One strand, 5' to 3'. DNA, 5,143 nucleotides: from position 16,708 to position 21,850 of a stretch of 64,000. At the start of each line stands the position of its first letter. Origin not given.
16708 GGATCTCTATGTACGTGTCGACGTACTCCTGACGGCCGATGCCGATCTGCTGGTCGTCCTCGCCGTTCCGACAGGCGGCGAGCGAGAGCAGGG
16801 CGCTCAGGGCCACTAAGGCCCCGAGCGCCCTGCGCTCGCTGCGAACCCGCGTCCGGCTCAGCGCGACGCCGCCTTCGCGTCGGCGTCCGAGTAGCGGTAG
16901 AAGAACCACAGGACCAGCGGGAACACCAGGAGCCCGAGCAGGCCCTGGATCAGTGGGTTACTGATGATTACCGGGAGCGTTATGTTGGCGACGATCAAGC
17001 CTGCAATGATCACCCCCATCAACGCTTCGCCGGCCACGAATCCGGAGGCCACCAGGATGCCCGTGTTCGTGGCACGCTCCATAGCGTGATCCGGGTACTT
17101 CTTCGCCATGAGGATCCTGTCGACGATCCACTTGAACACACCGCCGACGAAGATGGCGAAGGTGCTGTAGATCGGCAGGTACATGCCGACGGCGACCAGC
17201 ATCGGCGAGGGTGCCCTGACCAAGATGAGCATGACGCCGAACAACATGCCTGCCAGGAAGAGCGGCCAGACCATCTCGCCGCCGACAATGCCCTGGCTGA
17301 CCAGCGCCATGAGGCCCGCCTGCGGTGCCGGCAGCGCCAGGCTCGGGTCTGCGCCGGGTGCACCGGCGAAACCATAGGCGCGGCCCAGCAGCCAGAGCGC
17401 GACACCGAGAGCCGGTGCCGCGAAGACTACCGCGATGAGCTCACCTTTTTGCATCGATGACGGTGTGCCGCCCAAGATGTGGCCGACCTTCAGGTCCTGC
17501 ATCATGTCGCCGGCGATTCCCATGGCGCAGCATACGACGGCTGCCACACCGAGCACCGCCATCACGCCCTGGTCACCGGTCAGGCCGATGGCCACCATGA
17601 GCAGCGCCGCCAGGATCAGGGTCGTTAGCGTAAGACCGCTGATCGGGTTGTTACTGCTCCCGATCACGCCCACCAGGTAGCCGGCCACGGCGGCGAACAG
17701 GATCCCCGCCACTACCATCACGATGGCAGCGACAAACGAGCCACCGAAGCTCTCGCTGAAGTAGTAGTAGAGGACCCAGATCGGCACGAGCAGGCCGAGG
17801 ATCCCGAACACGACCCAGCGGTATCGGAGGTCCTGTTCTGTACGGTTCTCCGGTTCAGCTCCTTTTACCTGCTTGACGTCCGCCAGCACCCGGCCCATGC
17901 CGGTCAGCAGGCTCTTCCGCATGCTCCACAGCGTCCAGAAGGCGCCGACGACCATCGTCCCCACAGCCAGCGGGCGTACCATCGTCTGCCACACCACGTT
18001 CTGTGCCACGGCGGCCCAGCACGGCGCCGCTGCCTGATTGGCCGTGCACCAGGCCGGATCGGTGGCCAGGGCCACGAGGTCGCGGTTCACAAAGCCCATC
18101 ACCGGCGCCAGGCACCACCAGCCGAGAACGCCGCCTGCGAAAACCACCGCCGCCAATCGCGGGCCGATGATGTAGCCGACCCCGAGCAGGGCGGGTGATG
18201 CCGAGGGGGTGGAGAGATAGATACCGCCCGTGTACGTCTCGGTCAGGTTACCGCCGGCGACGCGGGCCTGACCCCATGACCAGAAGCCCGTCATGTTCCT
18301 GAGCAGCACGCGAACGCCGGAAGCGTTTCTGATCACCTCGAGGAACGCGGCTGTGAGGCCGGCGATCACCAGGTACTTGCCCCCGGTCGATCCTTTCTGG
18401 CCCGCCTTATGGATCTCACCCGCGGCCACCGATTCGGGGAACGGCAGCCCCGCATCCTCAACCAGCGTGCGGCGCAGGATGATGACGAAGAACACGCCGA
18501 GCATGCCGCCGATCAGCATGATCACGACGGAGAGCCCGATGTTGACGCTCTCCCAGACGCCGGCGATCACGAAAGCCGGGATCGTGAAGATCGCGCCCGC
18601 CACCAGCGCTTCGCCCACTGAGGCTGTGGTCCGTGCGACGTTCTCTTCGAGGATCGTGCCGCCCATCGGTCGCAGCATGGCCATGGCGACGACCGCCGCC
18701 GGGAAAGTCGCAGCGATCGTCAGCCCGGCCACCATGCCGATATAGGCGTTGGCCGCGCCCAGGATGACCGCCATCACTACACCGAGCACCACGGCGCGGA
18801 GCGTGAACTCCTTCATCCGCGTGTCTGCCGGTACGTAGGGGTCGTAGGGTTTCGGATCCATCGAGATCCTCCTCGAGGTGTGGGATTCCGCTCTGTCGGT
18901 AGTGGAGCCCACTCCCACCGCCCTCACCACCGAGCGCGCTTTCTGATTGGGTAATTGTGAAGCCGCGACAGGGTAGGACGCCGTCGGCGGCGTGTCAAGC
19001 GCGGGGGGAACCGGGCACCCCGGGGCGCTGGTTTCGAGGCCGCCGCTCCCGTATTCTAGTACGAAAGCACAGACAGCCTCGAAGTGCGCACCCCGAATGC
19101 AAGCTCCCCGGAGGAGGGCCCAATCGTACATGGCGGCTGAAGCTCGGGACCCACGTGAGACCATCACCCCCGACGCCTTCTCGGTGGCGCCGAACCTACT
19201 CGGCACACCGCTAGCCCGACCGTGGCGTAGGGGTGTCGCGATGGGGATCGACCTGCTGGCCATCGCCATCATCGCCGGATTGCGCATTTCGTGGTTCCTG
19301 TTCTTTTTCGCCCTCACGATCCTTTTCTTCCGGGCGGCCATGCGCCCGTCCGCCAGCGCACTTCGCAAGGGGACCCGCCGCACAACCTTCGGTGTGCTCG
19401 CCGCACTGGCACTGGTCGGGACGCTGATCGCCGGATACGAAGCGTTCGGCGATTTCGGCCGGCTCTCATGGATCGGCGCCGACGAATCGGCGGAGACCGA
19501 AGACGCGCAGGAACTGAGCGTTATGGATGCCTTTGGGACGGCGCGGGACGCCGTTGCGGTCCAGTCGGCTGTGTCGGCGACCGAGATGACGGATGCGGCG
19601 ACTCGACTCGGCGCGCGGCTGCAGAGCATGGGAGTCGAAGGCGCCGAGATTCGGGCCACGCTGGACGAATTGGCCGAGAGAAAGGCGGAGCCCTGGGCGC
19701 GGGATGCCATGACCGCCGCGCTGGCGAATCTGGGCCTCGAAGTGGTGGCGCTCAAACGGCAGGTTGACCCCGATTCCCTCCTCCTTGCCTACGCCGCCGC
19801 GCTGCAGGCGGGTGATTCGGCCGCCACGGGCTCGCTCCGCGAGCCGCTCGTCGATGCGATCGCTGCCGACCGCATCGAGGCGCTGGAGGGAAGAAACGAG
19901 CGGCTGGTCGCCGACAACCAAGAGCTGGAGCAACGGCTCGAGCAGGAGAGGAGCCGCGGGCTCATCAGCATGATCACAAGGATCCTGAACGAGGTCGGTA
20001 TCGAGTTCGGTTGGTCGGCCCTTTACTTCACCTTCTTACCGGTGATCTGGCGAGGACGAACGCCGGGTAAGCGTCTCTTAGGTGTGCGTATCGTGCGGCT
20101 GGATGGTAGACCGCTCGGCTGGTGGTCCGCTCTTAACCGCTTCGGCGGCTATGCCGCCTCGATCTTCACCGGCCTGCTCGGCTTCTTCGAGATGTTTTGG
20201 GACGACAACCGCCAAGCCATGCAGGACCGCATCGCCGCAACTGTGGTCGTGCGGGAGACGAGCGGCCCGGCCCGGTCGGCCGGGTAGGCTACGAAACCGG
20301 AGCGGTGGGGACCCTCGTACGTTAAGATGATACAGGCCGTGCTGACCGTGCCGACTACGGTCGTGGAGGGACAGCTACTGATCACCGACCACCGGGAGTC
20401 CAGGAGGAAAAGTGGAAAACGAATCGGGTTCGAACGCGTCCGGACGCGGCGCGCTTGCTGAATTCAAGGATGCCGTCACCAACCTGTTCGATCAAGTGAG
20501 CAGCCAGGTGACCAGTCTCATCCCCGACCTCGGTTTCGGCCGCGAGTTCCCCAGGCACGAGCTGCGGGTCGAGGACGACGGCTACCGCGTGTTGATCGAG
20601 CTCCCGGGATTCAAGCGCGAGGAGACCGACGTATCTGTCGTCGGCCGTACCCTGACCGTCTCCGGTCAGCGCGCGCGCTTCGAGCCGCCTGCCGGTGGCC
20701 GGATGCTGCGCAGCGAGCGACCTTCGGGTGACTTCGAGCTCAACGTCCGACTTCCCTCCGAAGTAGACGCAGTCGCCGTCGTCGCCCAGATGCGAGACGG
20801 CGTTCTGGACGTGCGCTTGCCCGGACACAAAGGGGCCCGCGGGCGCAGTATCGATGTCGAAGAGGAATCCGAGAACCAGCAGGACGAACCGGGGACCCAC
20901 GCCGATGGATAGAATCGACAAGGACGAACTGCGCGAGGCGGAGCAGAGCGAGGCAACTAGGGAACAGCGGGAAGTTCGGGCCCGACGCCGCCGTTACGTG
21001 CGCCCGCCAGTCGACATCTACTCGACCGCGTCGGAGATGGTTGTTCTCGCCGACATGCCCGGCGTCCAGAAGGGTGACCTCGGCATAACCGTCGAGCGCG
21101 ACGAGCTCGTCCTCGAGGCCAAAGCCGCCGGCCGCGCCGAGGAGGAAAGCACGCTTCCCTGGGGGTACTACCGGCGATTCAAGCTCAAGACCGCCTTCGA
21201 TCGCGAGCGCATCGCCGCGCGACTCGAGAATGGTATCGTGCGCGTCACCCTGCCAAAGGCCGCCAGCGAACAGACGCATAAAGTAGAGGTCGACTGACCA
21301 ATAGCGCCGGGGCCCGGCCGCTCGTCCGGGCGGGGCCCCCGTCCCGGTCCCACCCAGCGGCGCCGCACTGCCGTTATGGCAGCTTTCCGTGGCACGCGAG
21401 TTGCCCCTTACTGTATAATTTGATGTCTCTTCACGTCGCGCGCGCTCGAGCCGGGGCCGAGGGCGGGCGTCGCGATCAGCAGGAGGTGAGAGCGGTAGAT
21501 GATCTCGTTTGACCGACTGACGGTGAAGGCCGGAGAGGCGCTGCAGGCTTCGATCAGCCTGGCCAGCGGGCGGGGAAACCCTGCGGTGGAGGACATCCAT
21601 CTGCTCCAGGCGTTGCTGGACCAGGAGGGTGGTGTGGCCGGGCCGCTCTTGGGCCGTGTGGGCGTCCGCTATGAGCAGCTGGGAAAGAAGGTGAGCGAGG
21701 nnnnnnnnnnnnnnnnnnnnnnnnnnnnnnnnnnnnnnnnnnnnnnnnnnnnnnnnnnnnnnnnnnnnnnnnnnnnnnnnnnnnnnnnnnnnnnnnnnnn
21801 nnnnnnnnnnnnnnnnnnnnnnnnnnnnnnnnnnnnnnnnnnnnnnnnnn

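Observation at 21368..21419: Sigma54-type -24/-12 motif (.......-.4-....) plus perfect palindrome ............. upstream of clpB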

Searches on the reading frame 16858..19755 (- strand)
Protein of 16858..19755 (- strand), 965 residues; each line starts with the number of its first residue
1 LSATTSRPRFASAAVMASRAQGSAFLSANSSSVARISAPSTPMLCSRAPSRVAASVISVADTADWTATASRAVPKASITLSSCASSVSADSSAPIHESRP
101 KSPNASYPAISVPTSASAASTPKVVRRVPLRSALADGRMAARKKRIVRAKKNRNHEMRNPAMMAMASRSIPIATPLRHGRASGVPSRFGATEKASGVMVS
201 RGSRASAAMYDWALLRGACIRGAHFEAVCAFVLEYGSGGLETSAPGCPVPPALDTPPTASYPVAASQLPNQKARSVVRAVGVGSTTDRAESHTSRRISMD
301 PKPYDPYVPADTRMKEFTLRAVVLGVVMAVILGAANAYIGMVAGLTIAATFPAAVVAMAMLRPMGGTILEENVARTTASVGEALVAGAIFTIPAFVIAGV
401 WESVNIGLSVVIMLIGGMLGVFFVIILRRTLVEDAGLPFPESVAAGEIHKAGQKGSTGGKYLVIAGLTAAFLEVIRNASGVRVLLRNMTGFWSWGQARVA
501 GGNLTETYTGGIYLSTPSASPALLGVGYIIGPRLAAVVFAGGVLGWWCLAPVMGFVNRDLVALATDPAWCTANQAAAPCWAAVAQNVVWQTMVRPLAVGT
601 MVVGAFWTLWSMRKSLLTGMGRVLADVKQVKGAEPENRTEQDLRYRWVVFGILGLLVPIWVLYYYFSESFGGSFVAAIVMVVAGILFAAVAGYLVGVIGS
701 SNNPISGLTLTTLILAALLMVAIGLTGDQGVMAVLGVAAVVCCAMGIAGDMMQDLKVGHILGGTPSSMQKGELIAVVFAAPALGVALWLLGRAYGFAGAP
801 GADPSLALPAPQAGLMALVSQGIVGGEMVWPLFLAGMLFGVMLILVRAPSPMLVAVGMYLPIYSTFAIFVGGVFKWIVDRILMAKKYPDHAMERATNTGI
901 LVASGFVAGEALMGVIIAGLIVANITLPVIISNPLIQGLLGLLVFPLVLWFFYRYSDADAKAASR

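Call 7: search_protein_families(library=pfam, proteins=[window:16858-19755:-])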
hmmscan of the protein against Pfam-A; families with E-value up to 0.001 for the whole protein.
window:16858-19755:- (965 aa): 1 family
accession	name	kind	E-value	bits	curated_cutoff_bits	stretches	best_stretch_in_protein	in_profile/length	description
PF03169.20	OPT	-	4.3e-86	290.4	25.8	1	316-920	1-622/623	OPT oligopeptide transporter protein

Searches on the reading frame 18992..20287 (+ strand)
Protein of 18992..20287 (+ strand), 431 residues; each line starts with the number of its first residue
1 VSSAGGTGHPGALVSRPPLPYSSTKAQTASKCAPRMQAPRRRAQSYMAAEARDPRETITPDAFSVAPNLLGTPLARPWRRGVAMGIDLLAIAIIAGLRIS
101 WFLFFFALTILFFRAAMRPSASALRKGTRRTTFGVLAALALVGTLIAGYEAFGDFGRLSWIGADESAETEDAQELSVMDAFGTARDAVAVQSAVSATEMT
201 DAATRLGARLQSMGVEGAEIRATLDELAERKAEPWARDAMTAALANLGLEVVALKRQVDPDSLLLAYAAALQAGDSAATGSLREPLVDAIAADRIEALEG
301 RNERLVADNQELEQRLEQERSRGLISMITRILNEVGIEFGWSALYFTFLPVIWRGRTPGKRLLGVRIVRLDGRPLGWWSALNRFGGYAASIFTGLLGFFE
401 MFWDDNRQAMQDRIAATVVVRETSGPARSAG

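Call 7: search_protein_families(library=pfam, proteins=[window:18992-20287:+])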
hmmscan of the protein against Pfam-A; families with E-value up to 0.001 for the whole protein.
window:18992-20287:+ (431 aa): 1 family
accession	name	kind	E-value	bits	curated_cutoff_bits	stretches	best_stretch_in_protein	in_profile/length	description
PF06271.18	RDD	-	3.3e-17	63.5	24.1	1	340-415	55-136/137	RDD family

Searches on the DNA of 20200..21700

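Call 71: search_rna_families(source=window, start=20200, end=21700, threshold=evalue, max_evalue=1)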
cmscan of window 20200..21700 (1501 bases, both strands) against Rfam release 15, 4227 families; matches with E-value up to 1: 1.
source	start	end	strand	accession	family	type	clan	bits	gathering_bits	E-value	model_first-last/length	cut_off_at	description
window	20670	20717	+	RF01523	TB10Cs1H2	Gene; snRNA; snoRNA; HACA-box;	-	20.9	50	0.28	1-63/63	no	Trypanosomatid snoRNA TB10Cs1H2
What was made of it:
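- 21416..21498 (+): Predicted 5' leader of about 83 nt, with Shine-Dalgarno AGGAGG at 21481-86. No Rfam match (call 71).
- Tried and rejected: There is no Rfam match (call 71).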

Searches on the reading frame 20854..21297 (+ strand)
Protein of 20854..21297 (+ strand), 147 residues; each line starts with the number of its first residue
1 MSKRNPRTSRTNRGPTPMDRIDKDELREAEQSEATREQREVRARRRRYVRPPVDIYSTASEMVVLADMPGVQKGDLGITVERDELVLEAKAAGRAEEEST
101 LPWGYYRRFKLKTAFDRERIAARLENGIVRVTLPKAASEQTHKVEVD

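Call 7: search_protein_families(library=pfam, proteins=[window:20854-21297:+])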
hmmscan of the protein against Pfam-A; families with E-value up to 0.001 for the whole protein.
window:20854-21297:+ (147 aa): 1 family
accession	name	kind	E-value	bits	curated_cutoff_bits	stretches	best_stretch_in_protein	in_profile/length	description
PF00011.27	HSP20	-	1.7e-12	47.8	20.8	1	55-145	2-100/102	Hsp20/alpha crystallin family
